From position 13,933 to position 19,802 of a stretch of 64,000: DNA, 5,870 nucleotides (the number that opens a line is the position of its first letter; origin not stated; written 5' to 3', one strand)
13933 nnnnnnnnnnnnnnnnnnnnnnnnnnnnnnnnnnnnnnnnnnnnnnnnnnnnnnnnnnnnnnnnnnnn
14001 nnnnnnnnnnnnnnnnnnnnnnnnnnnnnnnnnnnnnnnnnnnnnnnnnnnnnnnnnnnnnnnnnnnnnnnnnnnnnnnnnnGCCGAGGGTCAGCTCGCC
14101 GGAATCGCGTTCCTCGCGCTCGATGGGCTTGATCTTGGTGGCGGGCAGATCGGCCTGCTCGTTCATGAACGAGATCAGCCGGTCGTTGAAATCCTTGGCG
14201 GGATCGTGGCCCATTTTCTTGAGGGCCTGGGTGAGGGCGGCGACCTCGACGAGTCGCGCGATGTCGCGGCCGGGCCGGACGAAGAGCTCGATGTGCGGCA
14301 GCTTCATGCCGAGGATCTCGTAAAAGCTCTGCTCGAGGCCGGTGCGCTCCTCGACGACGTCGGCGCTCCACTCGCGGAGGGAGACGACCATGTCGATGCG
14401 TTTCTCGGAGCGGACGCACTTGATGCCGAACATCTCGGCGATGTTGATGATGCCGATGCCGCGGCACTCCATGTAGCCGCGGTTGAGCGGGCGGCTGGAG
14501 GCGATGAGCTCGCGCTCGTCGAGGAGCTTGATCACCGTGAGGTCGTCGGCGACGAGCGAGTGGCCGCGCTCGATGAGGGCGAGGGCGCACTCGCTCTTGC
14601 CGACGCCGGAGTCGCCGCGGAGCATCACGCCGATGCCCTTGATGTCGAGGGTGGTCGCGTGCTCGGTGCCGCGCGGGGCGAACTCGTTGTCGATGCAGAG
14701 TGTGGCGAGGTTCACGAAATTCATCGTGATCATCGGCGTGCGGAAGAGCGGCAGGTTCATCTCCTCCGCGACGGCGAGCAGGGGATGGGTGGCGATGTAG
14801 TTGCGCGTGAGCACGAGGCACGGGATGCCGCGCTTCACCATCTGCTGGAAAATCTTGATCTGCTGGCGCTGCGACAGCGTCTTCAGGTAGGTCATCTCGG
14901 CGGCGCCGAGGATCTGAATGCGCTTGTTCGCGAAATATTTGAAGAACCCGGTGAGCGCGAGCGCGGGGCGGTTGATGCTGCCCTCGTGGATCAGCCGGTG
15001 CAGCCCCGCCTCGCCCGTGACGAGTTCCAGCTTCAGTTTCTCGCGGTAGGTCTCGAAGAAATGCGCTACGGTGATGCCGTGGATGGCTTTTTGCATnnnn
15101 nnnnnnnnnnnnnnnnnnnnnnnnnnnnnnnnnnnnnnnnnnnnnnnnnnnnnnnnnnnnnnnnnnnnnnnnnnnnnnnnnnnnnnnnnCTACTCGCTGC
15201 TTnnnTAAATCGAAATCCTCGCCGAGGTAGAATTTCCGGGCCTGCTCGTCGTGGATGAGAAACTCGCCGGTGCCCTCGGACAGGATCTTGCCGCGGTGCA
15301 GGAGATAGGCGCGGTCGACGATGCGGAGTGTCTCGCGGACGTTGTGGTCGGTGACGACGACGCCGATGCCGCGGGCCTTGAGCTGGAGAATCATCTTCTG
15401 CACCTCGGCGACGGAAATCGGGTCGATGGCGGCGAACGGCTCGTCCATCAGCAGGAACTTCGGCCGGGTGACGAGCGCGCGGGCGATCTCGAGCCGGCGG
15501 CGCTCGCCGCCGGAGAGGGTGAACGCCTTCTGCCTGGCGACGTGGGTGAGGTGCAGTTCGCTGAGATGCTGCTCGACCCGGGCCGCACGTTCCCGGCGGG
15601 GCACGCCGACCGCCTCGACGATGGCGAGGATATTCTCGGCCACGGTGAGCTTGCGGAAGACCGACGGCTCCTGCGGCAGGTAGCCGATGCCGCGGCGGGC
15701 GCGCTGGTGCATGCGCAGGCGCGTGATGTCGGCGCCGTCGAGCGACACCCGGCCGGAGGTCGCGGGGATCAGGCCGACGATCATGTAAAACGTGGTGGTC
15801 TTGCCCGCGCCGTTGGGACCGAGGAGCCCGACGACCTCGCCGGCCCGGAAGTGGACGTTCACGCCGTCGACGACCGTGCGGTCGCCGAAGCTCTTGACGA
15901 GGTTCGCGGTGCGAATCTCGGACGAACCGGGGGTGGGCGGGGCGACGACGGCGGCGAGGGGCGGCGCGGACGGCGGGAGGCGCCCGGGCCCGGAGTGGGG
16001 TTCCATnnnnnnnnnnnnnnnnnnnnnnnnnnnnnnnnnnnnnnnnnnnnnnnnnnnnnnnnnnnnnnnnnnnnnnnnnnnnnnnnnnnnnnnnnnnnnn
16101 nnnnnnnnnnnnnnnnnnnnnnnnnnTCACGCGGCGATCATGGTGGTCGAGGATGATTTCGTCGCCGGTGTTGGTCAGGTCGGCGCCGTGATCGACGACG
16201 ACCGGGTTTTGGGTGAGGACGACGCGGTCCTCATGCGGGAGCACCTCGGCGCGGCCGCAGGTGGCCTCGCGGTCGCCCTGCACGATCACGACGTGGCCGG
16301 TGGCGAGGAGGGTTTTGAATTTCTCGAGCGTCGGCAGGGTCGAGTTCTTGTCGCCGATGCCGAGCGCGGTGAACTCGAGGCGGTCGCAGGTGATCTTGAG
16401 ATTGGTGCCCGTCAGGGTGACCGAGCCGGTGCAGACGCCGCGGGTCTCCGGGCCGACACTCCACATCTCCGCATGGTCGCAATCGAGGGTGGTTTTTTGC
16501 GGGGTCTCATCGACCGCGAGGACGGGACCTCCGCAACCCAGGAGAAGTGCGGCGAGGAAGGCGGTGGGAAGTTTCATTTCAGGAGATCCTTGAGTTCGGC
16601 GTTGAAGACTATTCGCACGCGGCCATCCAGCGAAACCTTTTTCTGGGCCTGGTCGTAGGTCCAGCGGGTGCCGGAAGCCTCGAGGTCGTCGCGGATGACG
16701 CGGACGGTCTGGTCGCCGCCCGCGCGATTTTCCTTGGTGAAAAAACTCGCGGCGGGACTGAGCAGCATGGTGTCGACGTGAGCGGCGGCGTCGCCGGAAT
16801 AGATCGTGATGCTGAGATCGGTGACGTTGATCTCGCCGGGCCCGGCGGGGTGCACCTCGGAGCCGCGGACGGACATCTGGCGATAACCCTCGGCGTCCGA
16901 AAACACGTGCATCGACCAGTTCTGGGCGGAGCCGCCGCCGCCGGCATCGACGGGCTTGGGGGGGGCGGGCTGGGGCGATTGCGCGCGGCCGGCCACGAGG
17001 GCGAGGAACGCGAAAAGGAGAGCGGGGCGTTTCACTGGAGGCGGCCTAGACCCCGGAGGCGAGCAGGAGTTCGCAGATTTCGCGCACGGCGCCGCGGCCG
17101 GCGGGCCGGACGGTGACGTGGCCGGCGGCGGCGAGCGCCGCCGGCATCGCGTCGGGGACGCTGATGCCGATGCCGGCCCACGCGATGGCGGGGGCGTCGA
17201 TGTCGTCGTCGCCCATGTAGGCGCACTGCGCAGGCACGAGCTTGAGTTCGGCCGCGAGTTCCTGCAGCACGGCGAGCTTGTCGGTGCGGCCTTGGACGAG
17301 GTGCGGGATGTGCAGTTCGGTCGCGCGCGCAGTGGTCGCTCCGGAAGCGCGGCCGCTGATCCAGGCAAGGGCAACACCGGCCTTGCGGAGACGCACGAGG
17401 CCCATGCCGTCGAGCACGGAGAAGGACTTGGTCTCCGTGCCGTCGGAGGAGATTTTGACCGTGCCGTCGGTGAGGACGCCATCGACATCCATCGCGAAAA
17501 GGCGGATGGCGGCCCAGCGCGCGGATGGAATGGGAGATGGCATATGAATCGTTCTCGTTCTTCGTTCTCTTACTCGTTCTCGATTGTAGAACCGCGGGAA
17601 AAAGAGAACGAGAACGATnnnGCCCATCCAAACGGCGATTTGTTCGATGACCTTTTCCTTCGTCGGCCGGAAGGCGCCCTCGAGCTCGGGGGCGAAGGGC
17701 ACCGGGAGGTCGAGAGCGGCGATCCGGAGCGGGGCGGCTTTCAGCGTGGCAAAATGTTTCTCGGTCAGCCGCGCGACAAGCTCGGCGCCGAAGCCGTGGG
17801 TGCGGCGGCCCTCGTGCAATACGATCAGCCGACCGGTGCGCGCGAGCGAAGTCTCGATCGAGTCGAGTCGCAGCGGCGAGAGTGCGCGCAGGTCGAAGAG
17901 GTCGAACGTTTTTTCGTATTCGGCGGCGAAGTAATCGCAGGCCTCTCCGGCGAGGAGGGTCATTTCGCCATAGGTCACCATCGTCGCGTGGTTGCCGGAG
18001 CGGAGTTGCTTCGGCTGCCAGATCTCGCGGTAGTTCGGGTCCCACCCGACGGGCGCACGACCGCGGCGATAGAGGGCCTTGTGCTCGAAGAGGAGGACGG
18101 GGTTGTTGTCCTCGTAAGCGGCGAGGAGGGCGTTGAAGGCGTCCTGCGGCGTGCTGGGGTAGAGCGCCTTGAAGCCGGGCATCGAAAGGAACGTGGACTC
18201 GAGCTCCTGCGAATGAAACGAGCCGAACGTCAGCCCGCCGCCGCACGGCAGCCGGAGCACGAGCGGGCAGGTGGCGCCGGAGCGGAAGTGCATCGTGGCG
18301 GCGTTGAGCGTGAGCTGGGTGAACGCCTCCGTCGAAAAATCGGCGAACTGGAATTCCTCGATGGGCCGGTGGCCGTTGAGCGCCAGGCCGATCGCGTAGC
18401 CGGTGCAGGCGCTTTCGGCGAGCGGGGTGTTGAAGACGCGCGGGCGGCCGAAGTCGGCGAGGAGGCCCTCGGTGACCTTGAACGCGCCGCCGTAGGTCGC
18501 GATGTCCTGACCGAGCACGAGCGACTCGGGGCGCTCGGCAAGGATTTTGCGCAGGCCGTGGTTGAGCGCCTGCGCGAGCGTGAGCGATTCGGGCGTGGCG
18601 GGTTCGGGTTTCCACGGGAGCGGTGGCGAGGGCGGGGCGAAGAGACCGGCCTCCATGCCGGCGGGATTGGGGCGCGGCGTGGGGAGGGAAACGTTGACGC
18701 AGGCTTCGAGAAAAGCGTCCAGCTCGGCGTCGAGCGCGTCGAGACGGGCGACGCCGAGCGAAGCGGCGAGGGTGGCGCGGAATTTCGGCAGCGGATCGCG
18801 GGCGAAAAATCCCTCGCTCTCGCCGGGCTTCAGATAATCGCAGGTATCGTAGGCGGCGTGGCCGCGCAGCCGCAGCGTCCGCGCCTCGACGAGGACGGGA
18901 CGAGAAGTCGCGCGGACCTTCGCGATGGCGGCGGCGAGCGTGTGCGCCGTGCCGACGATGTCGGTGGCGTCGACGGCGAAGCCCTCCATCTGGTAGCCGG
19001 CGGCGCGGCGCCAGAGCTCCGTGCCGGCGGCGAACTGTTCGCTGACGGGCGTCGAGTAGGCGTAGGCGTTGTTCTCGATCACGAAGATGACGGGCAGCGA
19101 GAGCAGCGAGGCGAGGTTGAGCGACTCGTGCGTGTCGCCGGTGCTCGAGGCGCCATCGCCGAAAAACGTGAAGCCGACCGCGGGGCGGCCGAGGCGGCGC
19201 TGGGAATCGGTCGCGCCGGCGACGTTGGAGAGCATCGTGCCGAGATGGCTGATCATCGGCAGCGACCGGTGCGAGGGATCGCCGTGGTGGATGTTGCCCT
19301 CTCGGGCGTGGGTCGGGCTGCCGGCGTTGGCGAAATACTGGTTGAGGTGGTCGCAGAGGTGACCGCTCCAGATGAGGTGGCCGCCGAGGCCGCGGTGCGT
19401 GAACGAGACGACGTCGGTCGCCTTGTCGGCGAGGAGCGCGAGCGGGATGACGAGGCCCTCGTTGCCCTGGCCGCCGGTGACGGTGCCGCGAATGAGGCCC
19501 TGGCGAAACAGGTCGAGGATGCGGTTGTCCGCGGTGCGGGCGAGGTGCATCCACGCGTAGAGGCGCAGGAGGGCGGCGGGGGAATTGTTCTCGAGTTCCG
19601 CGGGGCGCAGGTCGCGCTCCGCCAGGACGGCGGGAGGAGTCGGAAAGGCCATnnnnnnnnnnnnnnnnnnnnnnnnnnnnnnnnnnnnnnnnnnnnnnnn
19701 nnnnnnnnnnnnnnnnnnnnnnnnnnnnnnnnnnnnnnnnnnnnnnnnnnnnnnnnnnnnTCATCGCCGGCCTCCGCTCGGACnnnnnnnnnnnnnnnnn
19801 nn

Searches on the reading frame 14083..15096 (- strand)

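Call 78: search_protein_families(library=pfam, proteins=[window:14083-15096:-], max_evalue=0.00001)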
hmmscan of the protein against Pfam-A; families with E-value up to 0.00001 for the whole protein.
window:14083-15096:- (338 aa): 2 families
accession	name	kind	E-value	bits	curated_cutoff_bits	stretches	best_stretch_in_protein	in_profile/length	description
PF07475.17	Hpr_kinase_C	-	2.5e-55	187.1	33.3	1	138-306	2-170/171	HPr Serine kinase C-terminal domain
PF02603.21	Hpr_kinase_N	-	5.9e-35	120.4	24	1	19-130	8-120/125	HPr Serine kinase N terminus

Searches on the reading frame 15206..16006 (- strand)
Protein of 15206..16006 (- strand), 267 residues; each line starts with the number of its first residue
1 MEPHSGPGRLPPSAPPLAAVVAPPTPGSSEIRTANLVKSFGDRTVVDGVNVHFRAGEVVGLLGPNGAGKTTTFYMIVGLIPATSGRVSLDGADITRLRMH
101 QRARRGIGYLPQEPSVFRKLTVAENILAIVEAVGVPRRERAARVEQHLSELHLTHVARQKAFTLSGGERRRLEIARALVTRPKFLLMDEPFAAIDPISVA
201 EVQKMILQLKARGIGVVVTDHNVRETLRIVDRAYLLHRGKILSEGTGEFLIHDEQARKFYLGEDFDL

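Call 78: search_protein_families(library=pfam, proteins=[window:15206-16006:-], max_evalue=0.00001)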
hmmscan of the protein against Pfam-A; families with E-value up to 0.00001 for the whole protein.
window:15206-16006:- (267 aa): 1 family
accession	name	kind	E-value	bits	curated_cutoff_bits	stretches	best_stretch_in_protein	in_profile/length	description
PF00005.33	ABC_tran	-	5.3e-39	134.4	25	1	47-192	2-137/137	ABC transporter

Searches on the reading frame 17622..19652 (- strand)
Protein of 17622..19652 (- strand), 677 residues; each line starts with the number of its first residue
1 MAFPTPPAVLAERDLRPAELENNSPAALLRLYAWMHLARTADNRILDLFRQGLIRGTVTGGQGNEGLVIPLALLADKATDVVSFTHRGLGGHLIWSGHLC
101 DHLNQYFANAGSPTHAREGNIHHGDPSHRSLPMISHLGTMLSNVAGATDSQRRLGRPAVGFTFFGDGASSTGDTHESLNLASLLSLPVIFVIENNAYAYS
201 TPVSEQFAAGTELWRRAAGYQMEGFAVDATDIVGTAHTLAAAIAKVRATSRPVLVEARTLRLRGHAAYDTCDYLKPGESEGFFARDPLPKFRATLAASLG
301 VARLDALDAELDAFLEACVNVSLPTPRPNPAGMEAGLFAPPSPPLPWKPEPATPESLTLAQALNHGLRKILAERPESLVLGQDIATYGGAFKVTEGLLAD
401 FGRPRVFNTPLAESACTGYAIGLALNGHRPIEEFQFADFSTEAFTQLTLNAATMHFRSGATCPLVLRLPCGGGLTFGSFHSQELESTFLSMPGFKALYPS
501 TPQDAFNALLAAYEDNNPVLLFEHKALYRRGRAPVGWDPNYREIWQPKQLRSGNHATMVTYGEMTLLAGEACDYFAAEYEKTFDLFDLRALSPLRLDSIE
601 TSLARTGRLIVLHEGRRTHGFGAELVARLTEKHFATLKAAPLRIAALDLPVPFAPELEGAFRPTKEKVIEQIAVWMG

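Call 78: search_protein_families(library=pfam, proteins=[window:17622-19652:-], max_evalue=0.00001)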
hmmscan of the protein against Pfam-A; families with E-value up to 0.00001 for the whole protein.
window:17622-19652:- (677 aa): 3 families
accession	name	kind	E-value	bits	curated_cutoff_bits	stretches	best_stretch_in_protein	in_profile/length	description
PF00676.26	E1_dh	-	1.7e-40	139.3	22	1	35-298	4-265/300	Dehydrogenase E1 component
PF02779.29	Transket_pyr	-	1e-35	123.4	27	1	357-529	3-173/174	Transketolase, pyrimidine binding domain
PF02780.25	Transketolase_C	-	4.2e-22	78.8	25.9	1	549-668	5-124/124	Transketolase, C-terminal domain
